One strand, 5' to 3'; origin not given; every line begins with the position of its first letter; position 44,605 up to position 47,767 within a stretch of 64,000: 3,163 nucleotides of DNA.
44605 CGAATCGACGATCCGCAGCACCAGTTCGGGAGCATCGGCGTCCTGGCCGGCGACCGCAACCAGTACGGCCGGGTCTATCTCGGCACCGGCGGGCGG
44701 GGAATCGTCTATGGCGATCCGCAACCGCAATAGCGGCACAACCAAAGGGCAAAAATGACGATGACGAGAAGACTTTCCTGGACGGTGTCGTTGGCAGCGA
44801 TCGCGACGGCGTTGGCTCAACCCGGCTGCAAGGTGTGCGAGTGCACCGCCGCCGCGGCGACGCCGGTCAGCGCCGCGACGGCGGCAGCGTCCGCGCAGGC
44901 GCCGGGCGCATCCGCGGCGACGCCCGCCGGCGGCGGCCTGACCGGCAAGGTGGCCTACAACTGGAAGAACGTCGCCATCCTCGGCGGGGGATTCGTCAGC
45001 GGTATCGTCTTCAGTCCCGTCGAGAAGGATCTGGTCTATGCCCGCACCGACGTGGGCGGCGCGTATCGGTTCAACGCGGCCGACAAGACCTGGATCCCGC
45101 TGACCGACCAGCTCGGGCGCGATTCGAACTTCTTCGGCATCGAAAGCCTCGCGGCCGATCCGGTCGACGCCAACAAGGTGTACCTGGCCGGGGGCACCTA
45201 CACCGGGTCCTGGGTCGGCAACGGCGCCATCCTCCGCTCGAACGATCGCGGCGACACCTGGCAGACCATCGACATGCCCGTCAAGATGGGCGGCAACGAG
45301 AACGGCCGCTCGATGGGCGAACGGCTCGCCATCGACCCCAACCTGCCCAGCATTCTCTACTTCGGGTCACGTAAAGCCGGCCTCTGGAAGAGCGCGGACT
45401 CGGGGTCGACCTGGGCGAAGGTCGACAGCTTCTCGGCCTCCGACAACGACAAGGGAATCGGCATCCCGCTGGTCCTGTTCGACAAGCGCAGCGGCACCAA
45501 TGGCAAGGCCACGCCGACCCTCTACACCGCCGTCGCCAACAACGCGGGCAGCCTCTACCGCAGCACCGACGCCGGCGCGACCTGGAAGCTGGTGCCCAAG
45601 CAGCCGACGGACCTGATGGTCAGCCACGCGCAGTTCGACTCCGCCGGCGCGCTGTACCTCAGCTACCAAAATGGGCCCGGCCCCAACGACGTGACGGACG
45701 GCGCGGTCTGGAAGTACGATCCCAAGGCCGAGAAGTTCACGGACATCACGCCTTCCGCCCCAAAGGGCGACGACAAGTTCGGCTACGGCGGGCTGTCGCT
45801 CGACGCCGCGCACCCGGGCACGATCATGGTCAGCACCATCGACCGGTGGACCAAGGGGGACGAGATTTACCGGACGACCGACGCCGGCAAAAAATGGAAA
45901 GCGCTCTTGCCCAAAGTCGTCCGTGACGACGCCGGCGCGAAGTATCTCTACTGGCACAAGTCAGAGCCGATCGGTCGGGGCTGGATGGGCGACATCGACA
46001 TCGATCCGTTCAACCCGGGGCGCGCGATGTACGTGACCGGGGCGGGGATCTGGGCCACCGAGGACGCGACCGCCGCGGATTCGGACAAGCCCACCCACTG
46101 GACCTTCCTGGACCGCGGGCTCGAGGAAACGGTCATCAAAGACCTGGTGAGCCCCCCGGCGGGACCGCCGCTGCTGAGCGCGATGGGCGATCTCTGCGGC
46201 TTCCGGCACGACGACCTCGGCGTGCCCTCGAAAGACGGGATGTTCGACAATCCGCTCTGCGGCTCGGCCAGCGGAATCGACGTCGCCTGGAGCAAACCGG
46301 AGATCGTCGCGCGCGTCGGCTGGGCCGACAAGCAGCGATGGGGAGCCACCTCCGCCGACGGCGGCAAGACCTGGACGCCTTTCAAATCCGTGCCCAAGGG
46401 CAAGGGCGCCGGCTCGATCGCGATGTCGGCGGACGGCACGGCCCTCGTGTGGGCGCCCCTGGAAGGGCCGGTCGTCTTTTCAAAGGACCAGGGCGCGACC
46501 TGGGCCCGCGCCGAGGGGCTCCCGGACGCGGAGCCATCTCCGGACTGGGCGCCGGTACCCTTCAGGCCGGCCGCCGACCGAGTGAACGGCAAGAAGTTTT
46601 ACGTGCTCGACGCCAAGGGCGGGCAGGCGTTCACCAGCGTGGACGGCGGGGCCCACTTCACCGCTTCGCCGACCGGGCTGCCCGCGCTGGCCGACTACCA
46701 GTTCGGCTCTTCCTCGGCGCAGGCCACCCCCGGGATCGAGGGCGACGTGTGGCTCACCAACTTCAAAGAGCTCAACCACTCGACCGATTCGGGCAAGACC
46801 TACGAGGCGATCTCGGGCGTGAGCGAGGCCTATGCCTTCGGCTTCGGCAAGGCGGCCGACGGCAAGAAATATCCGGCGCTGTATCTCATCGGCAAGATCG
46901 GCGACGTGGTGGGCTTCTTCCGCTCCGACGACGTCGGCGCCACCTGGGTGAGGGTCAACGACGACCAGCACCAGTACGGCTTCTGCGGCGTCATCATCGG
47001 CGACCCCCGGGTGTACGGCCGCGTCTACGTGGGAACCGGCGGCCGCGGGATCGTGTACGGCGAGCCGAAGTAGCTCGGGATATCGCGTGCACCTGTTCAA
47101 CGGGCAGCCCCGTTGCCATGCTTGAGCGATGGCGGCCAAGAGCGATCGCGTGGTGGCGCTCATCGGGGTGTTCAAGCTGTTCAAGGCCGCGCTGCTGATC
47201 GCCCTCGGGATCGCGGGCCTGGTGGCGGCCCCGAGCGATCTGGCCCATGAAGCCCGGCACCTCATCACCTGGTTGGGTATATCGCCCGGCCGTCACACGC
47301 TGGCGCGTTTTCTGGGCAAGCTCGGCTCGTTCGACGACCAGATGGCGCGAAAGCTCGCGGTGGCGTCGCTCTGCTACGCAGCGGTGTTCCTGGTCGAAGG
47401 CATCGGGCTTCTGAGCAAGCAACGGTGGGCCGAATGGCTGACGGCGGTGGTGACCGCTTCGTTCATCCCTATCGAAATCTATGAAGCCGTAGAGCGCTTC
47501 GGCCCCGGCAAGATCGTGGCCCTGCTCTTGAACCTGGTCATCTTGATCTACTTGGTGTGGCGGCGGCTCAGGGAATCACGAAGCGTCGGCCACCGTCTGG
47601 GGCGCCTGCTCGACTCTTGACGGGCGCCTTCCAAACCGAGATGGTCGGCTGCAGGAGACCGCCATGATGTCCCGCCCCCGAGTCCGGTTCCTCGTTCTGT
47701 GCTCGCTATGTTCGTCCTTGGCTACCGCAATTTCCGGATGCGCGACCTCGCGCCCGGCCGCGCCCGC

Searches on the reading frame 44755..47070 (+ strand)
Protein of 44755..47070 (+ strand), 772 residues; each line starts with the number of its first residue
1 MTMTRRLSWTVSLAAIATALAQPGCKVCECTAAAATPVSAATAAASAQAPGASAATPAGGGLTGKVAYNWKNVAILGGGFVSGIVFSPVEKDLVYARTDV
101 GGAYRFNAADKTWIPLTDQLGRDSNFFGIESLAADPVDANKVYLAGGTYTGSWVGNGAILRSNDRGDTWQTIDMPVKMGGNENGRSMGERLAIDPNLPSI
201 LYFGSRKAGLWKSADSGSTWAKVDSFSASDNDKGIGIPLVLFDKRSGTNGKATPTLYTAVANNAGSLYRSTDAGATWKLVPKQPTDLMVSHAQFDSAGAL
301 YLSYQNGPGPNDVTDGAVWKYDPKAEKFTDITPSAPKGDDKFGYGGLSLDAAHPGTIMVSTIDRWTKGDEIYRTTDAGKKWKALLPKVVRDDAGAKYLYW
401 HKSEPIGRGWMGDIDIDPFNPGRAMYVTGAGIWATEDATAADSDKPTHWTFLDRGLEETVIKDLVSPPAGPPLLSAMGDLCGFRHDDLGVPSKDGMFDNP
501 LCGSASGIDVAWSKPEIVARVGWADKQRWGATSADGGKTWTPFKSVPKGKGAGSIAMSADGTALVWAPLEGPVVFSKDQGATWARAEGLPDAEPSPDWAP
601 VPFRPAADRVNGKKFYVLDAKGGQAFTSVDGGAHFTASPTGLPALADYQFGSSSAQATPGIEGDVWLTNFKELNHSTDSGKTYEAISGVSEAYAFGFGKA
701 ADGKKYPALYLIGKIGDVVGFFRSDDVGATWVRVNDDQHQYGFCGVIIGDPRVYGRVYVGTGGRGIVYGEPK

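Call 4: search_protein_families(library=pfam, proteins=[window:44755-47070:+], max_evalue=0.1)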
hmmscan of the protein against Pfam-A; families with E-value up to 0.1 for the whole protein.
window:44755-47070:+ (772 aa): 7 families
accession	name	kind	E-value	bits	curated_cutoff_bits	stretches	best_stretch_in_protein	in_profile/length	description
PF15902.12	Sortilin-Vps10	-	3.3e-19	69.4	33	3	266-390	2-118/446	Sortilin, neurotensin receptor 3,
PF02012.26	BNR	-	1.1e-11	43.3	27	0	268-279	1-12/12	BNR/Asp-box repeat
PF15899.11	BNR_6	-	1.1e-05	25.5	27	0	161-171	3-13/14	BNR-Asp box repeat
PF14870.12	PSII_BNR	-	0.00035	20.4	27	0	101-175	207-272/303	Photosynthesis system II assembly factor YCF48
PF13088.12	BNR_2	-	0.0022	17.8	31.4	0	519-587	73-154/277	BNR repeat-like domain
PF13810.12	DUF4185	-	0.0044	16.7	39.5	0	633-689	90-145/309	Domain of unknown function (DUF4185)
PF13964.12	Kelch_6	-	0.058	13.9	25.3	0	139-174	11-45/50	Kelch motif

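Call 5: search_protein_families(library=ncbifam, proteins=[window:44755-47070:+], max_evalue=0.1)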
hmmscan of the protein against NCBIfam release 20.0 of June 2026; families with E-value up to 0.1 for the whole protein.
window:44755-47070:+ (772 aa): 3 families
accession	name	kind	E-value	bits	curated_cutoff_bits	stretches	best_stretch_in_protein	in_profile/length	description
NF045728.1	glycosyl_F510_1955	equivalog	1e-21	77.4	175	4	530-588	117-175/246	F510_1955 family glycosylhydrolase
NF010237.0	PRK13684.1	equivalog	0.00029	20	326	0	366-386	149-169/334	photosynthesis system II assembly factor Ycf48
NF053688.1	BamI_Bacteroidota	equivalog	0.023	13.9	370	0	210-280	230-396/452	BamI family beta-barrel-assembly machinery protein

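Call 54: search_solved_structures(query=window:44755-47070:+, max_evalue=1e-10)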
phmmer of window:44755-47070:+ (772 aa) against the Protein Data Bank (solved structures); distinct sequences matched with E-value up to 1e-10: 17.
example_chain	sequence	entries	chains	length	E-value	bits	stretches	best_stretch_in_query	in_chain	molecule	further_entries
6p2m_A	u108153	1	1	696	7.1e-178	596.9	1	64-771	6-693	Type 3a cellulose-binding domain protein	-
2cn2_A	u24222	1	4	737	1.8e-171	575.7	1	65-771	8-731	BETA-1,4-XYLOGLUCAN HYDROLASE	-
2cn3_A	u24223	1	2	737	2.1e-170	572.2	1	65-771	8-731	BETA-1,4-XYLOGLUCAN HYDROLASE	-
6mgj_A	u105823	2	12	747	1.5e-168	566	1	67-771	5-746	Xyloglucanase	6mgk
6mgl_A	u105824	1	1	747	1.8e-167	562.5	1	67-771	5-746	Xyloglucanase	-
6p2n_A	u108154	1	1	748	3.9e-165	554.7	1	67-771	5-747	Xyloglucanase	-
7kn8_A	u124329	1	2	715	1.1e-159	536.7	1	67-772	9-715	Cellulase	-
6p2o_A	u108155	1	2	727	2.7e-158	532.1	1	67-770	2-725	Xyloglucanase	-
4lgn_A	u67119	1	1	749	4.3e-157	528.1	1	67-770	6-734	Cellulose-binding, family II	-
5jwz_A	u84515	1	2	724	3.2e-154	518.7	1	67-770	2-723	Cellulose-binding family II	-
5fkr_A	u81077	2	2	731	4.4e-153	514.9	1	68-770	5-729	ENDO-1,4-BETA-GLUCANASE/XYLOGLUCANASE, PUTATIVE, GLY74A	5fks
5fkq_A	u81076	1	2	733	5e-152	511.4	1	67-770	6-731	ENDO-1,4-BETA-GLUCANASE/XYLOGLUCANASE, PUTATIVE, GLY74A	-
5fkt_A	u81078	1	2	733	5e-152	511.4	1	67-770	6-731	ENDO-1,4-BETA-GLUCANASE/XYLOGLUCANASE, GLY74A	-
6p2l_A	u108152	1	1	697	3.2e-108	366.5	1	66-768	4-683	Glycosyl hydrolase BNR repeat-containing protein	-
3a0f_A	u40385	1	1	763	1e-106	361.5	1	69-768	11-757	Xyloglucanase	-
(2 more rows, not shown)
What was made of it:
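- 44755..47073 (+): GH74 xyloglucanase b. E 7e-178 to 6p2m and 1.8e-171 to 2cn2 (call 54).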

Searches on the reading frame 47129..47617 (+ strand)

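Call 75: search_protein_families(library=pfam, proteins=[window:47129-47617:+], max_evalue=0.00001)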
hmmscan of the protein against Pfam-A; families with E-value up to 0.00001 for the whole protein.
window:47129-47617:+ (163 aa): 1 family
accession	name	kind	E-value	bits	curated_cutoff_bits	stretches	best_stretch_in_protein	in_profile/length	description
PF09900.14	DUF2127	-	7.3e-34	117.5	24.3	1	10-145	3-139/140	Predicted membrane protein (DUF2127)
